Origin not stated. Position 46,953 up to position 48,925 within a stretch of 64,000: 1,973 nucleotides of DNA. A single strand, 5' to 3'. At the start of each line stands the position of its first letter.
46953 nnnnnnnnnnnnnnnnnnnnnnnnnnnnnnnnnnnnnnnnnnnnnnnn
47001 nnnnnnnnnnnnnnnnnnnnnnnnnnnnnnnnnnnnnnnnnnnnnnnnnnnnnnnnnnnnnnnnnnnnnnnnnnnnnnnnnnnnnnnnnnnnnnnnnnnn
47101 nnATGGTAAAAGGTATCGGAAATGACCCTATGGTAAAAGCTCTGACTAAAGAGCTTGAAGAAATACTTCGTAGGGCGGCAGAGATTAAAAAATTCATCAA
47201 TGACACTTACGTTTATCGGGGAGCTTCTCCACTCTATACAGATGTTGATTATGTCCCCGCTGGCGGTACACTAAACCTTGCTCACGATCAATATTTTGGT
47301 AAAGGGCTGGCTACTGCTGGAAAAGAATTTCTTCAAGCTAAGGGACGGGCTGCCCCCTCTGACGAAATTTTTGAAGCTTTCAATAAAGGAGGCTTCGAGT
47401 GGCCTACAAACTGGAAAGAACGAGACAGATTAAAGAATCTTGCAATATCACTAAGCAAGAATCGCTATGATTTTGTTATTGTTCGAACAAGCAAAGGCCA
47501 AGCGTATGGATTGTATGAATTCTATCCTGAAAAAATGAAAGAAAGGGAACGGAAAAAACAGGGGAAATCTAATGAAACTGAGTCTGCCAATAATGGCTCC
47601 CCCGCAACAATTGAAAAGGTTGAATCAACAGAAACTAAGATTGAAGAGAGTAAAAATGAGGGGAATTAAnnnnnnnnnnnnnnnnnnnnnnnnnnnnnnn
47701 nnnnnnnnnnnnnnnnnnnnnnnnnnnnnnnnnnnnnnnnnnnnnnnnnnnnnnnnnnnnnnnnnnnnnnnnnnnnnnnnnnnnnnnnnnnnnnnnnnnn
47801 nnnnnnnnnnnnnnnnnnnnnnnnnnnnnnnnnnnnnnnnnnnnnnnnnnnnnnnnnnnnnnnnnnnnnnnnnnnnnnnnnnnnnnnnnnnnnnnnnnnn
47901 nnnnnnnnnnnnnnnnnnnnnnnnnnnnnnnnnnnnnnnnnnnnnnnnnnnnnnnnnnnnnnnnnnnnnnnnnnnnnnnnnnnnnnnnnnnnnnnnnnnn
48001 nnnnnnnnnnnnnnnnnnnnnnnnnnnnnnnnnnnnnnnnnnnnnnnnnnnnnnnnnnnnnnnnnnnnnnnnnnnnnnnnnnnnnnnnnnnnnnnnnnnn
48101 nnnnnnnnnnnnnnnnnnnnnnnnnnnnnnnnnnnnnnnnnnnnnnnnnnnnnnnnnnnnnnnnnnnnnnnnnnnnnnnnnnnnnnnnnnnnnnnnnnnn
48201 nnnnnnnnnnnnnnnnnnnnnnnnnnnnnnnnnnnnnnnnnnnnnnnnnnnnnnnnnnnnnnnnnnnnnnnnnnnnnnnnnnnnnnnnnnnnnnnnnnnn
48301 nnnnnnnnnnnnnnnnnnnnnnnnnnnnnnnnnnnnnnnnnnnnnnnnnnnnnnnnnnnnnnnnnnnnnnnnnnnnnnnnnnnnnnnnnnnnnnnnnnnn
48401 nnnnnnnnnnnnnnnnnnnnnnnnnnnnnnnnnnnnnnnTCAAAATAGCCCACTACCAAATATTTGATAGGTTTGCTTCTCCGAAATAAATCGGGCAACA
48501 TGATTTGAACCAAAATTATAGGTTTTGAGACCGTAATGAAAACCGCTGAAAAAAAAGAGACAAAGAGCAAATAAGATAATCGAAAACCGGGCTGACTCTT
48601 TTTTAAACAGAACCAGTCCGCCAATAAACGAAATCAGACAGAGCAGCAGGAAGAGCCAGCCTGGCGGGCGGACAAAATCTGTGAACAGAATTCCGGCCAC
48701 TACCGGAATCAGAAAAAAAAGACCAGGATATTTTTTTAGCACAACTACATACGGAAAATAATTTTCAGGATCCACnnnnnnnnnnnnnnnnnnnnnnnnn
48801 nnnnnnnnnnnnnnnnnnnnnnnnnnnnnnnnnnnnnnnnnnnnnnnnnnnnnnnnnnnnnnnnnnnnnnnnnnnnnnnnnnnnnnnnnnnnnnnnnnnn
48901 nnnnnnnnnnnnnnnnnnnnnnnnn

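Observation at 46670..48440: Strand-switched 1.7-kb cassette apparently replacing the core of a comEC-like gene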

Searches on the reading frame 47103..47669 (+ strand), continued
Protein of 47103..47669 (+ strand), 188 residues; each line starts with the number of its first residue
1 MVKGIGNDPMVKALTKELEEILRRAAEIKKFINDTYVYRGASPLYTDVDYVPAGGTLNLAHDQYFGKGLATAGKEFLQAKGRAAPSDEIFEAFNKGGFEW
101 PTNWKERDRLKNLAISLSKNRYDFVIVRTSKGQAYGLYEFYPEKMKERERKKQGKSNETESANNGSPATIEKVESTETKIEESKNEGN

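Call 74: search_protein_families(library=pfam, alignment_id=A6, max_evalue=0.01)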
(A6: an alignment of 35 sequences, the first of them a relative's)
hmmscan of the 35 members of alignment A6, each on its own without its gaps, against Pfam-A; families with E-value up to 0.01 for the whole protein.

A. member 1, P0003 (188 aa): 1 family
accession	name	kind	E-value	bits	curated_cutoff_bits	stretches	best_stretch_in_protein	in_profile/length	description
PF25127.1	DUF7819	-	0.0071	16.7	27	0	134-162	75-103/108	Domain of unknown function (DUF7819)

B. families by the number of members that match (of 35 scanned): 5 families
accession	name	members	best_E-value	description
PF24706.1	DUF7669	3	0.0005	Domain of unknown function (DUF7669)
PF22943.2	HTH_68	2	0.0057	Putative helix-turn-helix domain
PF04539.22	Sigma70_r3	1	0.0052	Sigma-70 region 3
PF16007.11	DUF4777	1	0.0057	Domain of unknown function (DUF4777)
PF25127.1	DUF7819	1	0.0071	Domain of unknown function (DUF7819)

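Call 75: search_protein_families(library=ncbifam, alignment_id=A6, max_evalue=0.01)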
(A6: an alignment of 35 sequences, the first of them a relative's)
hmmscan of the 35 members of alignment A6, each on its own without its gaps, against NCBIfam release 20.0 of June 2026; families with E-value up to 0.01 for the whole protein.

A. member 1, P0003 (188 aa): 0 families

B. families by the number of members that match (of 35 scanned): 2 families
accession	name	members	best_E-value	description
NF010422.0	PRK13848.1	1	0.0024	conjugal transfer protein TraC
TIGR03071.1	couple_hipA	1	0.0068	HipA N-terminal domain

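Call 97: search_dna_similar(query=window:47103-47669:+, collection=phages, mode=protein, max_evalue=0.001, max_rows=15)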
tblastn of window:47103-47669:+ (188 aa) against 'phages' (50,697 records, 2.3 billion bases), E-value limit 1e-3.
No match.

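Call 98: search_dna_similar(query=window:47103-47669:+, collection=plasmids, mode=protein, max_evalue=0.001, max_rows=15)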
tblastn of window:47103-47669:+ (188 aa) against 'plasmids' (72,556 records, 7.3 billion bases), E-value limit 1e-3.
No match.

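Call 108: search_protein_families(library=pfam, proteins=[L040:3620-3979:-, L040:2926-3633:-, L040:976-2754:-, L040:5180-5773:+, L040:6554-8185:+, L044:3452-5503:+, L044:7915-9936:-, L046:4617-5189:-, L046:6563-7489:+, L046:8340-11291:-], max_evalue=0.001)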
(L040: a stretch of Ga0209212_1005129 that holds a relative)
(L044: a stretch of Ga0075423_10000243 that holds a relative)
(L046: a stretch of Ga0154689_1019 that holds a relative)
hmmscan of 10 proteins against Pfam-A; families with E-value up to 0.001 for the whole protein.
L040:3620-3979:- (119 aa): 4 families
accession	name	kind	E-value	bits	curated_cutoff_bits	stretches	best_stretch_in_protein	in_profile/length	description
PF01381.28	HTH_3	-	1.4e-06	28.7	23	1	7-44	1-38/55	Helix-turn-helix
PF12844.13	HTH_19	-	2.7e-05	24.4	30.2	1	4-43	1-40/64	Helix-turn-helix domain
PF13413.12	HTH_25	-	8.2e-05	22.8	24.6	1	6-40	1-35/62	Helix-turn-helix domain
PF13560.12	HTH_31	-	8.9e-05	23.2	27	1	3-49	2-48/64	Helix-turn-helix domain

L040:2926-3633:- (235 aa): 1 family
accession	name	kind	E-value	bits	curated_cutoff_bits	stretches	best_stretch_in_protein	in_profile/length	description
PF06114.19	Peptidase_M78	-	1.6e-08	34.8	22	1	91-157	42-98/123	IrrE N-terminal-like domain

L040:976-2754:- (592 aa): 5 families
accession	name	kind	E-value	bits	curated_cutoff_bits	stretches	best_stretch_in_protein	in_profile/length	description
PF17899.6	Peptidase_M61_N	-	6.9e-37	127.5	23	1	27-196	4-168/168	Peptidase M61 N-terminal domain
PF05299.18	Peptidase_M61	-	8.2e-14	52.5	22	1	286-363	3-80/118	M61 glycyl aminopeptidase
PF13180.12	PDZ_2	-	2e-09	38.1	27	1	483-562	3-80/80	PDZ domain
PF00595.29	PDZ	-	0.00011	23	23.2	1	479-549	8-80/81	PDZ domain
PF01433.26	Peptidase_M1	-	0.00066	19.8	27.7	0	238-421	16-192/218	Peptidase family M1 domain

L040:5180-5773:+ (197 aa): 2 families
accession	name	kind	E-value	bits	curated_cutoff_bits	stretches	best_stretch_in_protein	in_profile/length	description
PF03400.19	DDE_Tnp_IS1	-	1.2e-06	29.3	24.1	0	127-158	83-114/131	IS1 transposase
PF13610.12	DDE_Tnp_IS240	-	4.1e-05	24.2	27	1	23-94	17-89/139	DDE domain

L040:6554-8185:+ (543 aa): 3 families
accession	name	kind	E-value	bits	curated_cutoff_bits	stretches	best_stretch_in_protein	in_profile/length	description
PF00152.25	tRNA-synt_2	-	9.6e-95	317.6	25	1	202-538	1-308/308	tRNA synthetases class II (D, K and N)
PF01336.31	tRNA_anti-codon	-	1.1e-16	61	27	1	98-174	1-75/75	OB-fold nucleic acid binding domain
PF01409.25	tRNA-synt_2d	-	6.2e-05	23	19.8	0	298-341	108-149/246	tRNA synthetases class II core domain (F)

L044:3452-5503:+ (683 aa): 3 families
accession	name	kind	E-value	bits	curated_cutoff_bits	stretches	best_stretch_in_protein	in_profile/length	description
PF08334.16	T2SSG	-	5.4e-49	165.2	21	3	376-476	6-107/108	Type II secretion system (T2SS), protein G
PF13646.12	HEAT_2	-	2e-13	50.9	27.7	2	180-250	10-75/88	HEAT repeats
PF03130.22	HEAT_PBS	-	1.1e-07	32.1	20.9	1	222-247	1-26/27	PBS lyase HEAT-like repeat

L044:7915-9936:- (673 aa): 1 family
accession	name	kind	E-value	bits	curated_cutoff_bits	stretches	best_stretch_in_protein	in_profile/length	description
PF03739.19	LptF_LptG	-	8.4e-52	176.8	27.9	1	306-670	1-353/353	Lipopolysaccharide export system permease LptF/LptG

L046:4617-5189:- (190 aa): 2 families
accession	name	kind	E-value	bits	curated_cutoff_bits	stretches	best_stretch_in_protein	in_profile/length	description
PF13392.12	HNH_3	-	1.8e-10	40.7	24.8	1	102-132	16-45/46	HNH endonuclease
PF00847.26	AP2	-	0.00038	21.1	33.3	1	144-184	1-44/54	AP2 domain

L046:6563-7489:+ (308 aa): 2 families
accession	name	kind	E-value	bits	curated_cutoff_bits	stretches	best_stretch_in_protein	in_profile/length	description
PF12762.13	DDE_Tnp_IS1595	-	3.5e-34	118.5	27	1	134-273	2-152/153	ISXO2-like transposase domain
PF12760.12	Zn_ribbon_IS1595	-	1e-09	38.6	25.4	1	20-65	4-46/46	Transposase zinc-ribbon domain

L046:8340-11291:- (983 aa): 6 families
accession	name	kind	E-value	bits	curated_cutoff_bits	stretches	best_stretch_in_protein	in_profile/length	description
PF07669.17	Eco57I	-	6.8e-39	134.1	25.3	1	483-662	1-160/171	Eco57I restriction-modification methylase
PF12950.13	TaqI_C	-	4.6e-17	62.8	26.5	1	788-908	2-118/118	TaqI-like C-terminal specificity domain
PF02384.22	N6_Mtase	-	2.9e-16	60.1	20.4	2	329-416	4-68/311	N-6 DNA Methylase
PF20473.4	MmeI_Mtase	-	3.6e-14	53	27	1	391-622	16-181/259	MmeI, DNA-methyltransferase domain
PF04313.20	HSDR_N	-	2.5e-09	37.7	25.1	1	61-136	114-194/198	Type I restriction enzyme R protein N terminus (HSDR_N)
PF01170.24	UPF0020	-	0.00055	20.1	22.3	0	397-499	31-93/197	RMKL-like, methyltransferase domain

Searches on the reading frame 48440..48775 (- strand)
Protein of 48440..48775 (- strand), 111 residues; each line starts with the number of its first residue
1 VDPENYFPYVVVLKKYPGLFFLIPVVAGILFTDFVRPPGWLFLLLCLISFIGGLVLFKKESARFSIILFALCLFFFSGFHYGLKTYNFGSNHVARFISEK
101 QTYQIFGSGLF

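Call 5: search_protein_families(library=pfam, proteins=[window:48440-48775:-], max_evalue=1)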
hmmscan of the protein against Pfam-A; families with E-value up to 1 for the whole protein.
window:48440-48775:- (111 aa): 4 families
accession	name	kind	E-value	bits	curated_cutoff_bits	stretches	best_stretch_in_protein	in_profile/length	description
PF13567.11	DUF4131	-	4.2e-05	23.7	31.6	1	37-98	4-63/165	Domain of unknown function (DUF4131)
PF09624.15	DUF2393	-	0.017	15.5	26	1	46-86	1-43/146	Protein of unknown function (DUF2393)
PF09605.15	Trep_Strep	-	0.019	15.4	28.7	1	8-97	46-136/185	Hypothetical bacterial integral membrane protein (Trep_Strep)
PF18936.5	DUF5684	-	0.86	10.7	27.4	0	22-65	4-49/81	Family of unknown function (DUF5684)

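Call 10: find_homologous_proteins(query=window:48440-48775:-)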
Query window:48440-48775:- (111 aa): 1 proteins with E <= 0.001 among 40 candidates.
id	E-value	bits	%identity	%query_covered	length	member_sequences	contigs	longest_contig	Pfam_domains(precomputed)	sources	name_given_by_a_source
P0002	2.9e-45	171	82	87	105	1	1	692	PF13567.12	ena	-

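Call 13: find_encoding_contigs(protein=P0002, flank=10000)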
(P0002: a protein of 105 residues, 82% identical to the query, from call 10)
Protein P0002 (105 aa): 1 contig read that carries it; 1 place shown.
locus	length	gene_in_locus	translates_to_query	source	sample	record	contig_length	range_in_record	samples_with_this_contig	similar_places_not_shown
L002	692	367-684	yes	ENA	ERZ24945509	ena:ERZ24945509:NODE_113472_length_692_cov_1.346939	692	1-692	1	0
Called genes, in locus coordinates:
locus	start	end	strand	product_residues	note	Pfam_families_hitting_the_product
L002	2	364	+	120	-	?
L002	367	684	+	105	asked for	PF13567:DUF4131 (weak)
